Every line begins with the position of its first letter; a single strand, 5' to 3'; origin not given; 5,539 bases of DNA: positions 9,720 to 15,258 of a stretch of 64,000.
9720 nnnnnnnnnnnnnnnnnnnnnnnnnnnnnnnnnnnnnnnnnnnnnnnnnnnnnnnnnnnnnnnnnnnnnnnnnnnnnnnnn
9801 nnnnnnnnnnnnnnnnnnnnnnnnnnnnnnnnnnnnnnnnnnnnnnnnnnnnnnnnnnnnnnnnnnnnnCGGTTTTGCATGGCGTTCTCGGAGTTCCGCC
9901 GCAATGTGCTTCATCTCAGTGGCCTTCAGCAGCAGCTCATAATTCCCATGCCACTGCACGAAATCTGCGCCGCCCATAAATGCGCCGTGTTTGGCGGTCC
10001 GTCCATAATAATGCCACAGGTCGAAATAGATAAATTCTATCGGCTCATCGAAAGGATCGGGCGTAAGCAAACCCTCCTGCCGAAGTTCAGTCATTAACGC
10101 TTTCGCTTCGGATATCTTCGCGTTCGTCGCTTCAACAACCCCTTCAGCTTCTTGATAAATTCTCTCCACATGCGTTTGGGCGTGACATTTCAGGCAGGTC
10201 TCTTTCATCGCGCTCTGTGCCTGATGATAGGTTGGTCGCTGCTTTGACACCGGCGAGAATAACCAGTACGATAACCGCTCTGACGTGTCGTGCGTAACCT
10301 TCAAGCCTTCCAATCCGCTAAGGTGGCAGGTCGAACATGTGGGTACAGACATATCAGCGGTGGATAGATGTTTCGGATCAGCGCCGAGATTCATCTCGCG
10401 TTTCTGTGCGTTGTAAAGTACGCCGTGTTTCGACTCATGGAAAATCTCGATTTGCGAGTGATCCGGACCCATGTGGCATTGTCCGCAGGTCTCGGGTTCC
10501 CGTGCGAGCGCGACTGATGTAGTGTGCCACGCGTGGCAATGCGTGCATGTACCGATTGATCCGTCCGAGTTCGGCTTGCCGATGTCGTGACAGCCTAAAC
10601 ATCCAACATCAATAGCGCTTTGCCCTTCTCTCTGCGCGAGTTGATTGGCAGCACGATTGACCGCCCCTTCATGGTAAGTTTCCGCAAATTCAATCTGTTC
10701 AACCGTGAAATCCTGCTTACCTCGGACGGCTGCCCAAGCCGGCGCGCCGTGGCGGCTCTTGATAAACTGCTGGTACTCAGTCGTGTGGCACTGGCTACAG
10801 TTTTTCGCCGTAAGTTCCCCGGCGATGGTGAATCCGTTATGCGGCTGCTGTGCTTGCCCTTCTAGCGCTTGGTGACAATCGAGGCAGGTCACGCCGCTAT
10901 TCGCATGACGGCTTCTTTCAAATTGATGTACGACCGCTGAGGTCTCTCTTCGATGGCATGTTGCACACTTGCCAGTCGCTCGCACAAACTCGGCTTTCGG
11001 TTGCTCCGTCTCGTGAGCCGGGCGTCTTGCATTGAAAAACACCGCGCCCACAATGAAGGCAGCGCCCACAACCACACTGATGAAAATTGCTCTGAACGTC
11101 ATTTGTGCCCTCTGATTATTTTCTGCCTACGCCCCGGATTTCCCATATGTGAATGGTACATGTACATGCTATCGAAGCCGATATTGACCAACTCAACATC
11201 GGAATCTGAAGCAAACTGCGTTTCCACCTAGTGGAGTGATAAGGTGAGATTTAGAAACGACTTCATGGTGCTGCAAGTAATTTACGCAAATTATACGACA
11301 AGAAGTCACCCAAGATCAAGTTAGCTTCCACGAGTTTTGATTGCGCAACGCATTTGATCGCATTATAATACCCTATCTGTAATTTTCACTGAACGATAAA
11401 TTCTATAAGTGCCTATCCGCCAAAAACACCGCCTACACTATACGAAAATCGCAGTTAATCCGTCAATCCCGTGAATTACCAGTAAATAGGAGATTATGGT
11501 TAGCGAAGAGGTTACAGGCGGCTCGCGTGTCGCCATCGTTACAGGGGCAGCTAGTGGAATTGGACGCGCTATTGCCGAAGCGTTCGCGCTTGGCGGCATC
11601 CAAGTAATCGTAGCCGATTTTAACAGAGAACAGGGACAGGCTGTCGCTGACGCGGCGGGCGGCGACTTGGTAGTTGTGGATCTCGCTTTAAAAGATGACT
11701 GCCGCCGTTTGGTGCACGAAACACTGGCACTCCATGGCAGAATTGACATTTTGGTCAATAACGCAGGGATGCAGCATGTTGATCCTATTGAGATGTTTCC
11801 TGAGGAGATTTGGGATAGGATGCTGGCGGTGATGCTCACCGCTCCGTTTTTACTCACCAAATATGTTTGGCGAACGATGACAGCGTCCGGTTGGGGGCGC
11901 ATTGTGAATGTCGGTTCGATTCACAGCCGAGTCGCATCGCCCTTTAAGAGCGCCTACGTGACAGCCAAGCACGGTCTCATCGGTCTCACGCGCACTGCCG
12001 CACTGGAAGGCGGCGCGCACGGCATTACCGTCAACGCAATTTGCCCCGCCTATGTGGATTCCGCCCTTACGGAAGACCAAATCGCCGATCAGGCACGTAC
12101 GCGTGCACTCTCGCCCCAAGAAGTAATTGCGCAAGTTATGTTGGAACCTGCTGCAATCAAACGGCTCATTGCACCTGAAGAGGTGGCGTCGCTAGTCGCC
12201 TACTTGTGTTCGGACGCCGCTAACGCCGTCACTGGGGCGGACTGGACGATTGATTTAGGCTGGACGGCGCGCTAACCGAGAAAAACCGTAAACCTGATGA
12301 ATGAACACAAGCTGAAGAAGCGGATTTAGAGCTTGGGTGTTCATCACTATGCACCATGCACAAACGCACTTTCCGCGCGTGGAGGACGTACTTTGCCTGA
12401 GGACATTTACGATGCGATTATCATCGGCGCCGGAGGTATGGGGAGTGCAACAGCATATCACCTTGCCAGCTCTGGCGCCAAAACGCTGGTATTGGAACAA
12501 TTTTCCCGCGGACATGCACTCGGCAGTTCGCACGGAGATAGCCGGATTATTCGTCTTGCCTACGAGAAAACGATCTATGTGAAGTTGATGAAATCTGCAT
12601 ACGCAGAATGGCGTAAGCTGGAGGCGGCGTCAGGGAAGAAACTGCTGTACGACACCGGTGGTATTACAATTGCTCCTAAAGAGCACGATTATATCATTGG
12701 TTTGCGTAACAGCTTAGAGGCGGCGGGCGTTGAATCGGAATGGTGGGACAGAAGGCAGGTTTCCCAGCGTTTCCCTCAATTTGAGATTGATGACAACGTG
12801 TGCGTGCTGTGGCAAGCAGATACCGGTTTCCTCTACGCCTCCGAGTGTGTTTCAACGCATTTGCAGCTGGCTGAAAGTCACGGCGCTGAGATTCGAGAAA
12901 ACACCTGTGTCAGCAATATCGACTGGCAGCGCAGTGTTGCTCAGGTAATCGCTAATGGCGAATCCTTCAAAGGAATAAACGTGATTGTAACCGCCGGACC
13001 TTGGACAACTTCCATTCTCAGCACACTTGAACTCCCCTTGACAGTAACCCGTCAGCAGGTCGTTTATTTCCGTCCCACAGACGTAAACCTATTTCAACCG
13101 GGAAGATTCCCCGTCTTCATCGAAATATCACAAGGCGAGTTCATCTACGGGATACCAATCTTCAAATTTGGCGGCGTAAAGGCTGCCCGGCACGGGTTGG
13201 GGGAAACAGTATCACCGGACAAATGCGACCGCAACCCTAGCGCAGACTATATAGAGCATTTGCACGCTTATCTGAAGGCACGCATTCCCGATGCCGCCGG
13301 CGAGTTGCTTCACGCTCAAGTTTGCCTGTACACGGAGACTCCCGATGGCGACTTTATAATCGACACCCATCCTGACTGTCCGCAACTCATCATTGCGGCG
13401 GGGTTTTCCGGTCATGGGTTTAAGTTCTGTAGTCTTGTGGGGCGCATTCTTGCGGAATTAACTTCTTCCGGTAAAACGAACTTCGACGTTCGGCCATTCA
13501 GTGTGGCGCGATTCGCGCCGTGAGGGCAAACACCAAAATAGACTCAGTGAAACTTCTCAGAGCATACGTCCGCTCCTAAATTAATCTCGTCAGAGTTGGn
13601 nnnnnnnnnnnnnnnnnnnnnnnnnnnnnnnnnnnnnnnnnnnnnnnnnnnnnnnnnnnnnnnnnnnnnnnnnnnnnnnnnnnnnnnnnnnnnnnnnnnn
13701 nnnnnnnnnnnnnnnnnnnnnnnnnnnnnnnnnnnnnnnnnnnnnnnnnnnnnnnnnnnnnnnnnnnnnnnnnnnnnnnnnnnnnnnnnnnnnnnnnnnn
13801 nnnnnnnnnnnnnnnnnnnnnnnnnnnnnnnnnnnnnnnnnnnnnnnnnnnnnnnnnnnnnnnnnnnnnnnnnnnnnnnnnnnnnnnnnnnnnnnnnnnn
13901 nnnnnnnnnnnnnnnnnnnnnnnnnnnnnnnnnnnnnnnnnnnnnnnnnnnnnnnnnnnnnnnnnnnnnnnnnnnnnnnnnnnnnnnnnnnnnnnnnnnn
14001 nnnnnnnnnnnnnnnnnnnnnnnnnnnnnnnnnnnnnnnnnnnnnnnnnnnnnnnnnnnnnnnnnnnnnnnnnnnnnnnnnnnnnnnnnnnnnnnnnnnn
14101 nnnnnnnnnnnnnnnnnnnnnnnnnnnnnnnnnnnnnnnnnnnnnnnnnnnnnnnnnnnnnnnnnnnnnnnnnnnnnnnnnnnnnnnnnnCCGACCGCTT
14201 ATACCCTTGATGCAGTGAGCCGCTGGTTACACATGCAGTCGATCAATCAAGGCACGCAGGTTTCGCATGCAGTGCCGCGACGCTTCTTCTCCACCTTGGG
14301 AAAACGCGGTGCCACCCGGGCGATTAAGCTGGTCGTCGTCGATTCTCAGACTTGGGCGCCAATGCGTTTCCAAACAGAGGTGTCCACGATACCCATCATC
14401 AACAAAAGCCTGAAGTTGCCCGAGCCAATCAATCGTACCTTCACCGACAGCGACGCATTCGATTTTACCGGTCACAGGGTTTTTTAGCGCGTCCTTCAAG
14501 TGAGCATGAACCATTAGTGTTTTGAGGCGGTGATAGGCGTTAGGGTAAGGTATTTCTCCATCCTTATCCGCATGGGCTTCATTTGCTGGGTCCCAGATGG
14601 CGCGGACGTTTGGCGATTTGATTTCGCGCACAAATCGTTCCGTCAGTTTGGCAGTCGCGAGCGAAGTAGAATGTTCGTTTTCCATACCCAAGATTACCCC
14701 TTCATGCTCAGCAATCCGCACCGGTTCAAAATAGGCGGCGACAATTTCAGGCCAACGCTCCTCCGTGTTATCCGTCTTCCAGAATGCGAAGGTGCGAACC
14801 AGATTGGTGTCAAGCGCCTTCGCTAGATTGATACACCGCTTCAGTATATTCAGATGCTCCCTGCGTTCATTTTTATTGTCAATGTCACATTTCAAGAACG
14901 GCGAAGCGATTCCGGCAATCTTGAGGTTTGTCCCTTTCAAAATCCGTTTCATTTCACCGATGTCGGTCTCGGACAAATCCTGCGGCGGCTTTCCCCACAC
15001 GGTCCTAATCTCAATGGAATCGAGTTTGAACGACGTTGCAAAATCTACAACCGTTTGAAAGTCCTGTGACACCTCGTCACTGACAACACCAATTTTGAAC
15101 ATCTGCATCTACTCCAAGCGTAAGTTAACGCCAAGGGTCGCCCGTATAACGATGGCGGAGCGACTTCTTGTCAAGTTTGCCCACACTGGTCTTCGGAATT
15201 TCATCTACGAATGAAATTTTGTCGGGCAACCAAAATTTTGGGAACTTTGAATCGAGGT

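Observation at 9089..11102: Membrane-anchored octaheme cytochrome c translationally coupled to a His-rich 8-TM protein: a possible novel quinone-linked redox module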

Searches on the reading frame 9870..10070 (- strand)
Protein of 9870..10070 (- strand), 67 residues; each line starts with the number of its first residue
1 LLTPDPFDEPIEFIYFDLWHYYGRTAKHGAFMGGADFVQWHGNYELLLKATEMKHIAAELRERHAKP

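Call 45: search_solved_structures(query=window:9870-10070:-, max_evalue=10, show_alignments=5)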
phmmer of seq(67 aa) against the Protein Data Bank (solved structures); distinct sequences matched with E-value up to 10: 10.
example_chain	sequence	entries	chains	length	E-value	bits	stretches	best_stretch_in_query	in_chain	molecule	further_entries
4qo5_A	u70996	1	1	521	0.027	17.9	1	7-54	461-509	Hypothetical multiheme protein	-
4xsg_B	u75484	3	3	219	0.64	13.5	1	25-51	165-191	ADP-ribosyltransferase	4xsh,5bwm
8e0n_A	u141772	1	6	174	0.78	13.3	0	40-63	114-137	BGL18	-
8e0o_B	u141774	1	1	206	0.83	13.2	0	35-66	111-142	hetBGL03-15-18b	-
6xr2_A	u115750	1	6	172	0.89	13.1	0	35-63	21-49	dTor_3x57R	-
9dze_f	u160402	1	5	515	1.2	12.7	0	39-61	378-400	pD5-14 D component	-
9dze_a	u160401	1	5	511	1.3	12.6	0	39-61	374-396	pD5-14 C component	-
8b64_X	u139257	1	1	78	1.5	12.4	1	7-41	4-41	Intrinsic membrane protein PufX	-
8iml_3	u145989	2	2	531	3.1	11.4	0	4-43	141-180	CpcJ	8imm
9dze_A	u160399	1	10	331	5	10.7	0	35-66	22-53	pD5-14 A component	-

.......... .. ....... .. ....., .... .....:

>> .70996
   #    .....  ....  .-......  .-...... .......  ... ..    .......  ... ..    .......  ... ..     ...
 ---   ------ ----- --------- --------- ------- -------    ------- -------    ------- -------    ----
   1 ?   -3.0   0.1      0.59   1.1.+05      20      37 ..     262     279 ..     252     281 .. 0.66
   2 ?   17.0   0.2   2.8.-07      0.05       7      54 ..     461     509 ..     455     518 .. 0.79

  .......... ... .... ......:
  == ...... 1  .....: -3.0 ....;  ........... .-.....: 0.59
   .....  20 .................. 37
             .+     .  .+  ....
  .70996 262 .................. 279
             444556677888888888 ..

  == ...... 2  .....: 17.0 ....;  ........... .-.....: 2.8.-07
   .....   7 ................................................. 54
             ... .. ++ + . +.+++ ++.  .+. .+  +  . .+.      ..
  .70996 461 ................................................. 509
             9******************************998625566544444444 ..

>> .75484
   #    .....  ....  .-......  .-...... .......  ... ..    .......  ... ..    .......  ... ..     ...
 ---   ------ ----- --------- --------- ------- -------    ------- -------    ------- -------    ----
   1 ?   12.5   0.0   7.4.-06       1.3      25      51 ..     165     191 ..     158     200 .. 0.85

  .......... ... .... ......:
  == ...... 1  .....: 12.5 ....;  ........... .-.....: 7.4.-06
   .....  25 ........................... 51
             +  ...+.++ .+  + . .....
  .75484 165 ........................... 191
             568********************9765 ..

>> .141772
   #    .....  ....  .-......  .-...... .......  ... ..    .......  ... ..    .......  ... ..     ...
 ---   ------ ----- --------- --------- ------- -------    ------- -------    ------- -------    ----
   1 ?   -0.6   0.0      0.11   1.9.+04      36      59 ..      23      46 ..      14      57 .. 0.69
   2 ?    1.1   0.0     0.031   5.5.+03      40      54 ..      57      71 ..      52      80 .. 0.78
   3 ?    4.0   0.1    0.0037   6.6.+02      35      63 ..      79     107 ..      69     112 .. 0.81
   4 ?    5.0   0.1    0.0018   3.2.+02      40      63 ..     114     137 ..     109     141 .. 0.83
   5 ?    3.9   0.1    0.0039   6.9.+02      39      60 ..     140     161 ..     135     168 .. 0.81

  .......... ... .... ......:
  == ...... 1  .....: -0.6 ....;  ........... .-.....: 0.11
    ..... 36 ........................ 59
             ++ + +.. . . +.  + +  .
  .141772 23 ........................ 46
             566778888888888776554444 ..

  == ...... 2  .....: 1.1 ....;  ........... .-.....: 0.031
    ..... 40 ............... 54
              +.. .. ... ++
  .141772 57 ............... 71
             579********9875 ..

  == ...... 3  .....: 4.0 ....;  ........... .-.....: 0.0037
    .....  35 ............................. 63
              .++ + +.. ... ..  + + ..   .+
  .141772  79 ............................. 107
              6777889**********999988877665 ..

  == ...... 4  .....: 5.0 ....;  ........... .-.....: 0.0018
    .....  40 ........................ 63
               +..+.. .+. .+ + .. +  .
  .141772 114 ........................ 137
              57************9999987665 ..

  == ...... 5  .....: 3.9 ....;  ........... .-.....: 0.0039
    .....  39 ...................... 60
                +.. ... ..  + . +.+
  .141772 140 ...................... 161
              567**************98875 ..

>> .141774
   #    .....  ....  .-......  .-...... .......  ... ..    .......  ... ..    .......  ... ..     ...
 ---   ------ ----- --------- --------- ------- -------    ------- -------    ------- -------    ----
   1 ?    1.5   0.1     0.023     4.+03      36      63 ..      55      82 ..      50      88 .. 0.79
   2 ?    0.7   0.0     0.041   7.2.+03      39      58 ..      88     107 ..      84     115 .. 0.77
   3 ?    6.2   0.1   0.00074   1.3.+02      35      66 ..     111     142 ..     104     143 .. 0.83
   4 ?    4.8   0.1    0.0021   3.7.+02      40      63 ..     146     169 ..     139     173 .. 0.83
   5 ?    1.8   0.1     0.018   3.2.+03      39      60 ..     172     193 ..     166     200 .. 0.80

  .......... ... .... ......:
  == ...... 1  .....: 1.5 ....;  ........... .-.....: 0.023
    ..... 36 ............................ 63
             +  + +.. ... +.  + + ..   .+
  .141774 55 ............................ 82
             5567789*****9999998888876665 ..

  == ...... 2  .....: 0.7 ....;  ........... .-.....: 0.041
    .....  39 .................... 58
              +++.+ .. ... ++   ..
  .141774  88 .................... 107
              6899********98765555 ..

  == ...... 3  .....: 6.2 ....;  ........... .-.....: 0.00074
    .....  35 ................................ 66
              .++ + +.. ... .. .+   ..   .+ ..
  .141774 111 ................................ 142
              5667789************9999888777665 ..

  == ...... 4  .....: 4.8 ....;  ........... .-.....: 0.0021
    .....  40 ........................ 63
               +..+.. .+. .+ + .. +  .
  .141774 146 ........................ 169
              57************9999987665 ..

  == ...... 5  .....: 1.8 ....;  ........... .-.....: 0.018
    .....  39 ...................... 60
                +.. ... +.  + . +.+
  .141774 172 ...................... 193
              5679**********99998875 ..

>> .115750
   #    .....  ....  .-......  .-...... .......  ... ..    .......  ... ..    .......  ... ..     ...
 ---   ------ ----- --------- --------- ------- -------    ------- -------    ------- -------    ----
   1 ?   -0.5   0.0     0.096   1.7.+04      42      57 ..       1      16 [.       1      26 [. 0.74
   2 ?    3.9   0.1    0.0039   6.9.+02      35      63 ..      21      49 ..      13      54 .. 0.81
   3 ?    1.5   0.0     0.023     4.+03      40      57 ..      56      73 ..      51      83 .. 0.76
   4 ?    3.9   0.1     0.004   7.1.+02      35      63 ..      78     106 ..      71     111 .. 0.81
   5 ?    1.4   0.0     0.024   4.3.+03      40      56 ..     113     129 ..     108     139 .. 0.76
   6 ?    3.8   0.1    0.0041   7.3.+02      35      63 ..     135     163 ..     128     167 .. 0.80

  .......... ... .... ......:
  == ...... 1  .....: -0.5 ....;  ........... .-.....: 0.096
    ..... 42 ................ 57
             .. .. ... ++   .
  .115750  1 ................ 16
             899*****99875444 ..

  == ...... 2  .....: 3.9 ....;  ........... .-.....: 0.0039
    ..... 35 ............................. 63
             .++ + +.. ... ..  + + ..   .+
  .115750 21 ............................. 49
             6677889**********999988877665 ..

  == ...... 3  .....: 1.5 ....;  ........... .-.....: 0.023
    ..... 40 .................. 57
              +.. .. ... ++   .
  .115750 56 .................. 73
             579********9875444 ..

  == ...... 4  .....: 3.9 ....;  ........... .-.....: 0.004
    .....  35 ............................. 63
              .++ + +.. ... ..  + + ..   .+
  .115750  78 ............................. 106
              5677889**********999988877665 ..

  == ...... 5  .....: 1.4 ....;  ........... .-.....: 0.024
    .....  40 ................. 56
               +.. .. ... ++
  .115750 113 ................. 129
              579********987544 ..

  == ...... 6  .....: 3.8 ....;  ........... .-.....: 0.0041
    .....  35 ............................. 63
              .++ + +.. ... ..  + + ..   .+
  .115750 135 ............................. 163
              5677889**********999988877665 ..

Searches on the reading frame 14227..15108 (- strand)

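Call 50: search_protein_families(library=pfam, proteins=[window:14227-15108:-], max_evalue=0.00001)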
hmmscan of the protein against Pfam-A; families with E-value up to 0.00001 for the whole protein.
window:14227-15108:- (293 aa): 1 family
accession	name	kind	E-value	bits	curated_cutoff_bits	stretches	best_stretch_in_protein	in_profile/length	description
PF01261.30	AP_endonuc_2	-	3.3e-29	102.8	31.1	1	22-257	2-234/249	Xylose isomerase-like TIM barrel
